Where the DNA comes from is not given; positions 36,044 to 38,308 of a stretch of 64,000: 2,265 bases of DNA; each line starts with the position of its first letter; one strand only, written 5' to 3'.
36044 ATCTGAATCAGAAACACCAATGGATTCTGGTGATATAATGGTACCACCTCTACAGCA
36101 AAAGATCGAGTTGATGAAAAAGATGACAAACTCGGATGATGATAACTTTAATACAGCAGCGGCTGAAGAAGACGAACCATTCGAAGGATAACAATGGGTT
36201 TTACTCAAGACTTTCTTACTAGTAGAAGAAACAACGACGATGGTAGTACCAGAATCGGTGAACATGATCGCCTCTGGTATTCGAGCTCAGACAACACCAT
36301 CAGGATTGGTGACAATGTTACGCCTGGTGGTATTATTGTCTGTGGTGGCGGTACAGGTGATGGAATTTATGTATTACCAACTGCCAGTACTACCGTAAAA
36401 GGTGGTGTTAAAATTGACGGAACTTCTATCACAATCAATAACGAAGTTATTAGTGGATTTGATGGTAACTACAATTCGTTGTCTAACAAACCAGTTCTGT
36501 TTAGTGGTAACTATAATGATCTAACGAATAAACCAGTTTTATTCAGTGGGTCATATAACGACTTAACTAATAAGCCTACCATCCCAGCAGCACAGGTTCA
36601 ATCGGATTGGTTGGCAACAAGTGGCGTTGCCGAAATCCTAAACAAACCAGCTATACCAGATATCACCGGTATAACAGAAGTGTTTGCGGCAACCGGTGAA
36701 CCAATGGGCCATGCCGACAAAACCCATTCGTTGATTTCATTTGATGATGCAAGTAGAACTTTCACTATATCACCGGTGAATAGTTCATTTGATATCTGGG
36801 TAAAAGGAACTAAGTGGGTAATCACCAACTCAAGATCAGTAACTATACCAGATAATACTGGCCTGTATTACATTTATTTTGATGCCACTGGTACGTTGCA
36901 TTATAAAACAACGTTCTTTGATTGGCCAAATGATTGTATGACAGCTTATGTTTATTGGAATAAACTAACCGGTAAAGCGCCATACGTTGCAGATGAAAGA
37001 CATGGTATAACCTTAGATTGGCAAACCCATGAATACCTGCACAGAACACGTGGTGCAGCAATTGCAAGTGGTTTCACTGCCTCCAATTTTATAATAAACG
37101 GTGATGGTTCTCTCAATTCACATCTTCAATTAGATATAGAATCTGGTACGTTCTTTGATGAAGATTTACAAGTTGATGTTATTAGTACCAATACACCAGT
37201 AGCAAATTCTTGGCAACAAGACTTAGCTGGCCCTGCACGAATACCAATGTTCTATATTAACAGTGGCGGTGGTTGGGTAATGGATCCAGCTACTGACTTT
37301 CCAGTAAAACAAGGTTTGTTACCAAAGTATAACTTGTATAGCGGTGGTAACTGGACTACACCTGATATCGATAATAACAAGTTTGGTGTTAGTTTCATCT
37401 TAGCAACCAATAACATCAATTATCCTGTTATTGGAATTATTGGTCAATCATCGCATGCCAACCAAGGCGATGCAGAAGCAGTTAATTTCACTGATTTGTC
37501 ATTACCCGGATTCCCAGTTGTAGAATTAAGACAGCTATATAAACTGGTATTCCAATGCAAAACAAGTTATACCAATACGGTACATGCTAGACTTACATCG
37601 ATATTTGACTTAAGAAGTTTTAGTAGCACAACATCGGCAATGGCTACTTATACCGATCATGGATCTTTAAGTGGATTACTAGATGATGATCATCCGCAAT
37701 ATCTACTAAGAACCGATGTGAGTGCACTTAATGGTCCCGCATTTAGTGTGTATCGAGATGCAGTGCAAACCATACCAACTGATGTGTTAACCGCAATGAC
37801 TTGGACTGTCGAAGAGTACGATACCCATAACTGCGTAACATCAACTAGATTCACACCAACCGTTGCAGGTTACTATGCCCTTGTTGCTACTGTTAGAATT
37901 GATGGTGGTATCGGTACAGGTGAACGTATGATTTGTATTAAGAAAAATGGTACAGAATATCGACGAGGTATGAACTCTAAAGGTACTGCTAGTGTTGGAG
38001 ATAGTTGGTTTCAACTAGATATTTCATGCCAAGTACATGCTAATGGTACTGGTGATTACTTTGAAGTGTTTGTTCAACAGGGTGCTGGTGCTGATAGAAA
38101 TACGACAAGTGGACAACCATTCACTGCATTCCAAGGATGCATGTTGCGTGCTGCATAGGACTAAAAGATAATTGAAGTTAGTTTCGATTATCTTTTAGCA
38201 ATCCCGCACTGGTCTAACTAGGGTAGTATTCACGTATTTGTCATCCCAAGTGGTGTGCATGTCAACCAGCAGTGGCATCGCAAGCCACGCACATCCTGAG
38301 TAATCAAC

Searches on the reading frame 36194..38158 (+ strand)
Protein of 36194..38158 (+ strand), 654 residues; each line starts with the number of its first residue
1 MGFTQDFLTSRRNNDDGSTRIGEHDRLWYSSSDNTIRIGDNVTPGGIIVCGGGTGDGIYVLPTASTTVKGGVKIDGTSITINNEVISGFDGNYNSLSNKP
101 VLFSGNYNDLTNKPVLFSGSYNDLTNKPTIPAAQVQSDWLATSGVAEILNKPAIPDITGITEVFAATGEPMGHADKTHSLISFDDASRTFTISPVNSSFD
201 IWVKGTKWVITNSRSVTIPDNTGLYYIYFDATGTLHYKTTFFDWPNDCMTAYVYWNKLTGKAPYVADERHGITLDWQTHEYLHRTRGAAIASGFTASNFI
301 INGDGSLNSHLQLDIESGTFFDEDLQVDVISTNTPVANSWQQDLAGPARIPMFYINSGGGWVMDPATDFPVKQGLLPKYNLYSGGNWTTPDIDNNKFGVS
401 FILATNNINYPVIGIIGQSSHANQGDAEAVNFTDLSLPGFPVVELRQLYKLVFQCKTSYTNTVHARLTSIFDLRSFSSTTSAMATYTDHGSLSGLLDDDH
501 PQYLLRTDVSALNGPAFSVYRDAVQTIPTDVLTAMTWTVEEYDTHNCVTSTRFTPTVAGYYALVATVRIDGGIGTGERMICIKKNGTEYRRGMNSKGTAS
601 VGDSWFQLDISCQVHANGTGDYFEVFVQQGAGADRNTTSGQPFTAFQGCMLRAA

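Call 11: search_protein_families(library=pfam, proteins=[window:36194-38158:+], max_evalue=0.01)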
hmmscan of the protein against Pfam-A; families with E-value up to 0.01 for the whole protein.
window:36194-38158:+ (654 aa): 0 families

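Call 31: search_protein_families(library=pfam, proteins=[window:36194-38158:+], max_evalue=0.01)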
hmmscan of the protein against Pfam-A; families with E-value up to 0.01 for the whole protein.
window:36194-38158:+ (654 aa): 0 families

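Call 79: search_protein_families(library=phrogs, proteins=[window:36194-38158:+], max_evalue=0.001)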
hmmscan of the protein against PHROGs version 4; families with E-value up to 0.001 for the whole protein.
window:36194-38158:+ (654 aa): 3 families
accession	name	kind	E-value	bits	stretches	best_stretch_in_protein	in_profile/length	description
phrog_9729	-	tail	1.4e-18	67.9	1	116-168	57-108/750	tail fiber protein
phrog_17509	-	unknown function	1.6e-09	38.6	1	92-167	74-151/281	-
phrog_15343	-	unknown function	1.1e-07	32.5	1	50-91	35-75/213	-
